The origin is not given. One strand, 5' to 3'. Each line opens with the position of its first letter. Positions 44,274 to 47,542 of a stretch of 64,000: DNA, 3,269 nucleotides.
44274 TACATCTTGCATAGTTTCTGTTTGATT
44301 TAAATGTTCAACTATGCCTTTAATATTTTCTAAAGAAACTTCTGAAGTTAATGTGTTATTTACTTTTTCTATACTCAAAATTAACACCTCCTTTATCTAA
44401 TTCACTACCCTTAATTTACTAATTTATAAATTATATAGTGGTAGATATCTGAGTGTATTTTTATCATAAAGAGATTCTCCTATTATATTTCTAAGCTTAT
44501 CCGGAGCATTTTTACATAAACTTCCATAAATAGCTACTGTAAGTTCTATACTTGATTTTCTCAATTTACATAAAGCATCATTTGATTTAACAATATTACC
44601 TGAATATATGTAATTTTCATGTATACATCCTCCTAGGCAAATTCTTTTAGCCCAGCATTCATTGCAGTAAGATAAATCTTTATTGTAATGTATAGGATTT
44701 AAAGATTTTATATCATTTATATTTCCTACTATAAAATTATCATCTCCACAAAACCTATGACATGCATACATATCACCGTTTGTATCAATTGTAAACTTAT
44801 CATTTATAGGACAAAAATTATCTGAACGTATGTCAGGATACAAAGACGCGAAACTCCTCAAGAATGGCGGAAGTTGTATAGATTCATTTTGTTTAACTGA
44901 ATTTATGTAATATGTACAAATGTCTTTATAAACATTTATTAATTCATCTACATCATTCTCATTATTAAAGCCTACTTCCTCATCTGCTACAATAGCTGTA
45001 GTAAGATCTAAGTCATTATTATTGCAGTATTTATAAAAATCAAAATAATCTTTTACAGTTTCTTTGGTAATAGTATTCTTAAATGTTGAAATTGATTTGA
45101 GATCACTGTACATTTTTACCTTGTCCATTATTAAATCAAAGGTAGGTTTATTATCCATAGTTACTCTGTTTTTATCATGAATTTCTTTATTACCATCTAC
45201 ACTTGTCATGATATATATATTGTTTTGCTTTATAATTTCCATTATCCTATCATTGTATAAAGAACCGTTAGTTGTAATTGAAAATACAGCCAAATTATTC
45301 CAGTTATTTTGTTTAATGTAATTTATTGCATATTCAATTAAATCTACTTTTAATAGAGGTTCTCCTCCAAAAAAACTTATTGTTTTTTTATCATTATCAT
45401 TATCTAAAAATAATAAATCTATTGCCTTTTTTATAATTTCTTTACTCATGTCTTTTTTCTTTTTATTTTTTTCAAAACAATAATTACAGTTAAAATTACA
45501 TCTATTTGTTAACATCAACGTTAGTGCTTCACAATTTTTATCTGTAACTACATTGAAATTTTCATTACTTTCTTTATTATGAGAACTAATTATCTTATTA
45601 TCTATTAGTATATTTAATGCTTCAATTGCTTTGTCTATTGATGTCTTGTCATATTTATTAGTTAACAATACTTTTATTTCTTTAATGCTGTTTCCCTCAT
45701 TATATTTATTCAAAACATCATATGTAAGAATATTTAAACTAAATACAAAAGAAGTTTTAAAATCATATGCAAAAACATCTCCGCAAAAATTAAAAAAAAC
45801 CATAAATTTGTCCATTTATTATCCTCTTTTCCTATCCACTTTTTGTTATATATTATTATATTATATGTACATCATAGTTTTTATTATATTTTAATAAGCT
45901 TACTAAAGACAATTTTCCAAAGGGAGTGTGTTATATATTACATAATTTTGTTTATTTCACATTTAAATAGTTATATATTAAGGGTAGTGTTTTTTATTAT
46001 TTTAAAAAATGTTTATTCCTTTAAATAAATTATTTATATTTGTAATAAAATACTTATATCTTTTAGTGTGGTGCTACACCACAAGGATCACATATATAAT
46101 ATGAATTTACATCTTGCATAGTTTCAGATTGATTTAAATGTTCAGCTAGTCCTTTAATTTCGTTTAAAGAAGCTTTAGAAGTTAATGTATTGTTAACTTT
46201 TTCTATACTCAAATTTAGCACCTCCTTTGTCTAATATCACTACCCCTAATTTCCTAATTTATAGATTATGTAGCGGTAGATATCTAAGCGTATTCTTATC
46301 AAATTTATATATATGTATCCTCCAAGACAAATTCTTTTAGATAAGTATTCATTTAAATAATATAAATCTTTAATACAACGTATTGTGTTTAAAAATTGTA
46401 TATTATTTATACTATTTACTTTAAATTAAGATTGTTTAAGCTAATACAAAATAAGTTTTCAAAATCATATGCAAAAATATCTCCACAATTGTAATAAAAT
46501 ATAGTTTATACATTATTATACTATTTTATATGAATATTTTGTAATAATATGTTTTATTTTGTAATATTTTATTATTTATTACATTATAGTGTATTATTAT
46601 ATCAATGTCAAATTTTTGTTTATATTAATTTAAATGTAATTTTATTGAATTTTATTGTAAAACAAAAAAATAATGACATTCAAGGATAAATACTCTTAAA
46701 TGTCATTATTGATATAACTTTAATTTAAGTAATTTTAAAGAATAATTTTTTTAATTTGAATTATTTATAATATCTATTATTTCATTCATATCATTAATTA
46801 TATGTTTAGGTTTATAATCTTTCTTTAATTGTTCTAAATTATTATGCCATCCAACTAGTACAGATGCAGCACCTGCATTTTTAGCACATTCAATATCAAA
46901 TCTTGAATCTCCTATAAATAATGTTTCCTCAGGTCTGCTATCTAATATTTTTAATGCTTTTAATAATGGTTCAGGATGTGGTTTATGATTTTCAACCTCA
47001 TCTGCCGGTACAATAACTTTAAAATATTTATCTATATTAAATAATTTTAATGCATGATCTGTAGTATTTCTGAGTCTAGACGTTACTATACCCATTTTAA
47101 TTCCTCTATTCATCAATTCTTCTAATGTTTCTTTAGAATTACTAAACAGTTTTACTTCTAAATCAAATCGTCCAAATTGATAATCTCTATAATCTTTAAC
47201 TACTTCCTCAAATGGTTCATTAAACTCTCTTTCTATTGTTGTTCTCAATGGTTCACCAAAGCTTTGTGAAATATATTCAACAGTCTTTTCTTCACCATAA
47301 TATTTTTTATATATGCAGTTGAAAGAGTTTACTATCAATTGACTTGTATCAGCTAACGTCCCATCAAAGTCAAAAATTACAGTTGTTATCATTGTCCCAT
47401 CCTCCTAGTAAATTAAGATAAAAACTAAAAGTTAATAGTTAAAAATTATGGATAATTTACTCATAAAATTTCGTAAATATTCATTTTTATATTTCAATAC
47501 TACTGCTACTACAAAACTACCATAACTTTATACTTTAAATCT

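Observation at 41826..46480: Unannotated RiPP-like gene cluster: two 49-aa CDPC-core precursor peptides, a radical SAM/SPASM maturase and a B12-binding radical SAM enzyme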

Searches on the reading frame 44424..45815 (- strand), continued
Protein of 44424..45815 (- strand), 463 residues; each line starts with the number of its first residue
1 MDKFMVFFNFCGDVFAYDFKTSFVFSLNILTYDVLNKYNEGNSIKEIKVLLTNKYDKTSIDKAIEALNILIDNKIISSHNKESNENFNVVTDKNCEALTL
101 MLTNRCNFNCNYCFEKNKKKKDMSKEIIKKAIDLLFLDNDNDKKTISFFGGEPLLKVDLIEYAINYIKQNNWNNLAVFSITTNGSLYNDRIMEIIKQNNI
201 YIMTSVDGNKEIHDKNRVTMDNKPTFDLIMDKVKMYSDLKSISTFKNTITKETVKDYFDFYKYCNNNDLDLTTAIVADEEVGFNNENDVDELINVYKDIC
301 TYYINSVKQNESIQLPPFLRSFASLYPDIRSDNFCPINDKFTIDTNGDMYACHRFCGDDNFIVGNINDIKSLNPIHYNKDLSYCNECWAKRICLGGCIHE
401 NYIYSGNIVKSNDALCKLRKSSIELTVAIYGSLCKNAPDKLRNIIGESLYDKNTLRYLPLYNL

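Call 40: search_solved_structures(query=window:44424-45815:-, max_evalue=1e-30, show_alignments=1)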
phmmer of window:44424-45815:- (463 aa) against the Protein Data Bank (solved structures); distinct sequences matched with E-value up to 1e-30: 1.
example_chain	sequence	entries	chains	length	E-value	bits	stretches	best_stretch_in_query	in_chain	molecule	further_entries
5wgg_A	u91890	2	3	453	6e-44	153.9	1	8-427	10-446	Radical SAM domain protein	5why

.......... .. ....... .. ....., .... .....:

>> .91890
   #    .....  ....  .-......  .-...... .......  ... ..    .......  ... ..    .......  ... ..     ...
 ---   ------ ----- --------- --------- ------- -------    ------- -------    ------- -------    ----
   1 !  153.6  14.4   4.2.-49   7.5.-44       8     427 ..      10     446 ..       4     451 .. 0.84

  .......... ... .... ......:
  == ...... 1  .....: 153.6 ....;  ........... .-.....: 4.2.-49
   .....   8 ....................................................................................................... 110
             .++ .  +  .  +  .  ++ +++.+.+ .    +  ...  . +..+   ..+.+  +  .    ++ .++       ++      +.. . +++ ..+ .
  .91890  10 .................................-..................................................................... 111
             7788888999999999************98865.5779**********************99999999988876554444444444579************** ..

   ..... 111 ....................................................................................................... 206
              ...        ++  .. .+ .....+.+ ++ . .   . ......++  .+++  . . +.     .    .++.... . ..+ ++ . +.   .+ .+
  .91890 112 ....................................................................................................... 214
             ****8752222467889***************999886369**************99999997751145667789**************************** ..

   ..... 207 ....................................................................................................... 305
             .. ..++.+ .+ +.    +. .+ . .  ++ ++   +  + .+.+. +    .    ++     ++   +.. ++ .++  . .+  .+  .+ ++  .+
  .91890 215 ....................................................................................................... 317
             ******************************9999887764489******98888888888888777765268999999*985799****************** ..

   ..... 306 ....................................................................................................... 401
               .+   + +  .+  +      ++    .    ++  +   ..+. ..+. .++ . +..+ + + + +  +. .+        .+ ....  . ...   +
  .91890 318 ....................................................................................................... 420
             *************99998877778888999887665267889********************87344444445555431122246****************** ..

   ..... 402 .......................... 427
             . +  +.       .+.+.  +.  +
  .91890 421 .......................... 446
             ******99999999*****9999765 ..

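Call 68: predict_structure(alignment_id=A4)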
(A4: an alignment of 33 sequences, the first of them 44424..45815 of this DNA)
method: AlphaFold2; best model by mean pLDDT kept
length: 463 residues; sequences in the alignment: 33
mean_pLDDT: 85.8   pTM: 0.86
mean pLDDT of the five models: 85.8, 85.7, 85.7, 84.1, 81.2
residues with pLDDT >= 90: 222; 70-90: 192; 50-70: 35; < 50: 14
segments of 3 or more residues with pLDDT < 50: 81-92
pLDDT, mean of each block of 10 residues (from residue 1): 85 92 93 96 95 96 95 82 39 74 93 76 96 84 91 95 98 95 95 95 92 91 94 85 87 88 83 77 84 95 91 82 79 67 92 86 82 54 76 83 84 89 93 89 81 82 74
secondary structure, 60 per line:
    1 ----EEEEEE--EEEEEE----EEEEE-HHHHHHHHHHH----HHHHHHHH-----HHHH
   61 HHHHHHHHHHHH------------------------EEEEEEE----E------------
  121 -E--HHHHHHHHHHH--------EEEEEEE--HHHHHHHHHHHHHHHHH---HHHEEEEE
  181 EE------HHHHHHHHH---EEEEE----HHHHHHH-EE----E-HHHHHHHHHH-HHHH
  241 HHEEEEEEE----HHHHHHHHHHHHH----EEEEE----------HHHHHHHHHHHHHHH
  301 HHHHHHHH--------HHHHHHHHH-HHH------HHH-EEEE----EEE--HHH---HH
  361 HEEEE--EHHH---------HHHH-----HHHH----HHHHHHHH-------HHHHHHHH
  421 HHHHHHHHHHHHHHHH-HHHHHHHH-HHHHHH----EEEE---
elements in order: E5-10 E13-18 E23-27 H29-39 H44-51 H57-72 E97-103 H125-135 E144-150 H153-169 E176-182 H189-197 E201-205 H210-216 H226-235 H237-242 E243-249 H254-266 E271-275 H286-308 H317-325 E340-343 E348-350 E362-365 H381-384 H390-393 H398-405 H413-436 H438-445 H447-452 E457-460

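Call 71: fold_search(model_id=the predicted structure, library=pdb)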
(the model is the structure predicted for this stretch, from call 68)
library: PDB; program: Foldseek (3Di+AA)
matches with E <= 10: 961; with E <= 0.001: 80
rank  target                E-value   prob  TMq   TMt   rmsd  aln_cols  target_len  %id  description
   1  5wgg_A                4.5e-28  1.00  0.78  0.82   3.3       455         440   26  Structural Insights into Thioether Bond Formation in the Biosynthesis of Sactipeptides (released 2017-07-26)
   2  5why_B                2.8e-26  1.00  0.78  0.86   3.6       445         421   26  Structural Insights into Thioether Bond Formation in the Biosynthesis of Sactipeptides (released 2017-07-26)
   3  5why_A                1.1e-25  1.00  0.78  0.85   3.6       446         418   26  Structural Insights into Thioether Bond Formation in the Biosynthesis of Sactipeptides (released 2017-07-26)
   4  4k39_A                5.3e-18  1.00  0.62  0.78   4.1       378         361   21  Native anSMEcpe with bound AdoMet and Cp18Cys peptide (released 2013-05-08)
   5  4k38_A                1.2e-17  1.00  0.62  0.76   4.2       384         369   21  Native anSMEcpe with bound AdoMet and Kp18Cys peptide (released 2013-05-08)
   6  4k37_A                1.3e-17  1.00  0.62  0.77   4.1       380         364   21  Native anSMEcpe with bound AdoMet (released 2013-05-08)
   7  4k37_B                3.4e-17  1.00  0.61  0.76   4.0       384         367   21  Native anSMEcpe with bound AdoMet (released 2013-05-08)
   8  4k36_B                6.2e-17  1.00  0.61  0.77   3.3       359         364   21  His6 tagged anSMEcpe with bound AdoMet (released 2013-05-08)
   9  4k39_B                6.2e-17  1.00  0.62  0.78   4.0       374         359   21  Native anSMEcpe with bound AdoMet and Cp18Cys peptide (released 2013-05-08)
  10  4k36_A                7.0e-17  1.00  0.64  0.77   3.8       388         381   21  His6 tagged anSMEcpe with bound AdoMet (released 2013-05-08)
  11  4k38_B                1.5e-16  1.00  0.62  0.77   4.1       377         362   21  Native anSMEcpe with bound AdoMet and Kp18Cys peptide (released 2013-05-08)
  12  8vpo                  8.1e-16  1.00  0.65  0.67   6.0       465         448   18  X-Ray Crystal Structure of TigE from Paramaledivibacter caminithermalis (released 2024-02-07)
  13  9gm3_A                7.5e-14  1.00  0.61  0.74   5.0       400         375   18  Crystal structure of the complex formed between the radical SAM protein ChlB and the leader region of its precursor su (released 2025-06-25)
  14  9gm3_C                1.8e-13  1.00  0.61  0.74   3.9       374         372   17  Crystal structure of the complex formed between the radical SAM protein ChlB and the leader region of its precursor su (released 2025-06-25)
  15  9gmc_C                7.9e-13  1.00  0.58  0.71   4.2       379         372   16  Crystal structure of the complex formed between the radical SAM protein ChlB and the R3A mutant of ChlA (released 2025-06-25)
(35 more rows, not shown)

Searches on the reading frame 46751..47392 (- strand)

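Call 4: search_protein_families(library=pfam, proteins=[window:46751-47392:-], max_evalue=0.1)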
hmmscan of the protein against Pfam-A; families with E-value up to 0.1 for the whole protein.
window:46751-47392:- (213 aa): 10 families
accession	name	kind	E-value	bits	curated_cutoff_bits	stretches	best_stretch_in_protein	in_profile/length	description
PF13419.12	HAD_2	-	7.4e-53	179.7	23.8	1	5-180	1-178/178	Haloacid dehalogenase-like hydrolase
PF00702.32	Hydrolase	-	1.6e-28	100.8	26.4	1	2-174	1-191/191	haloacid dehalogenase-like hydrolase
PF13242.12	Hydrolase_like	-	2.4e-13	50.2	22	1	136-204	3-74/75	HAD-hyrolase-like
PF12710.13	HAD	-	8.9e-09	36.5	27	1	5-171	1-189/189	haloacid dehalogenase-like hydrolase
PF08282.18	Hydrolase_3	-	4.4e-06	27.1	20.9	0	84-123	18-57/255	haloacid dehalogenase-like hydrolase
PF06941.18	NT5C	-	0.0063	16.8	24.8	1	5-114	4-99/180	5' nucleotidase, deoxy (Pyrimidine), cytosolic type C protein (NT5C)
PF05116.19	S6PP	-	0.055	13.5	20.3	0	150-186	177-212/247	Sucrose-6F-phosphate phosphohydrolase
PF22538.1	HexPS-like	-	0.075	13.6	28.9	0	179-211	4-36/106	Hexaprenyl diphosphate synthase, small subunit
PF20903.3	SPL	-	0.08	12.3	27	1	6-103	233-330/338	Spore photoproduct lyase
PF13344.12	Hydrolase_6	-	0.085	13.3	27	0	81-112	14-45/101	Haloacid dehalogenase-like hydrolase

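Call 5: search_protein_families(library=ncbifam, proteins=[window:46751-47392:-], max_evalue=0.1)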
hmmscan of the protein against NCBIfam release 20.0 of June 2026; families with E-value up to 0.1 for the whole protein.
window:46751-47392:- (213 aa): 58 families (the best 25 are shown)
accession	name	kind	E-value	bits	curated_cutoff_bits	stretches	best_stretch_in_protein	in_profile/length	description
NF009804.0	PRK13288.1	equivalog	6.4e-60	202.3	218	1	1-212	2-213/215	pyrophosphatase PpaX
NF009695.0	PRK13222.1-2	equivalog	1.5e-32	112.9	225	1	3-211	7-224/226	phosphoglycolate phosphatase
TIGR01449.2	PGP_bact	equivalog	6.3e-29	101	180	1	5-207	1-211/213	phosphoglycolate phosphatase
NF009697.0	PRK13222.1-4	equivalog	4.3e-27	94.9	327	1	2-211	7-224/232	phosphoglycolate phosphatase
NF009694.0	PRK13222.1-1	equivalog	6.5e-27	94.4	415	1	80-207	110-237/252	phosphoglycolate phosphatase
TIGR02253.1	CTE7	subfamily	3.2e-24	85.9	169.75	1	1-206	1-221/221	TIGR02253 family HAD-type hydrolase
TIGR02009.1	PGMB-YQAB-SF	subfamily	1.1e-23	84.4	153.35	1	3-180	2-186/186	beta-phosphoglucomutase family hydrolase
TIGR01454.1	AHBA_synth_RP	hypoth_equivalog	1.7e-21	76.8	246.65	1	5-209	1-203/205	AHBA synthesis associated protein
NF046057.1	bifunc_MtlD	equivalog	5.8e-21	74.6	800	1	2-181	7-192/683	bifunctional mannitol-1-phosphate dehydrogenase/phosphatase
NF009698.0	PRK13223.1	equivalog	1.3e-18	67.2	466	1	5-207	16-227/272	phosphoglycolate phosphatase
NF009696.0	PRK13222.1-3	equivalog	1.9e-17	63.7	359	1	2-182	3-188/223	N-acetylmuramic acid 6-phosphate phosphatase MupP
TIGR02254.1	YjjG_YfnB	equivalog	2.4e-17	63.2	159.9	1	71-208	86-222/223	YjjG family noncanonical pyrimidine nucleotidase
TIGR01990.1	bPGM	equivalog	3.6e-16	59.7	189.4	1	3-181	2-187/187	beta-phosphoglucomutase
NF053830.1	RUBPPhHalo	equivalog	2e-15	57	330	1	78-209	100-234/234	ribulose-1,5-bisphosphate 5-phosphatase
NF009700.0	PRK13226.1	equivalog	1.4e-14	54.3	342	1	4-187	14-201/229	phosphoglycolate phosphatase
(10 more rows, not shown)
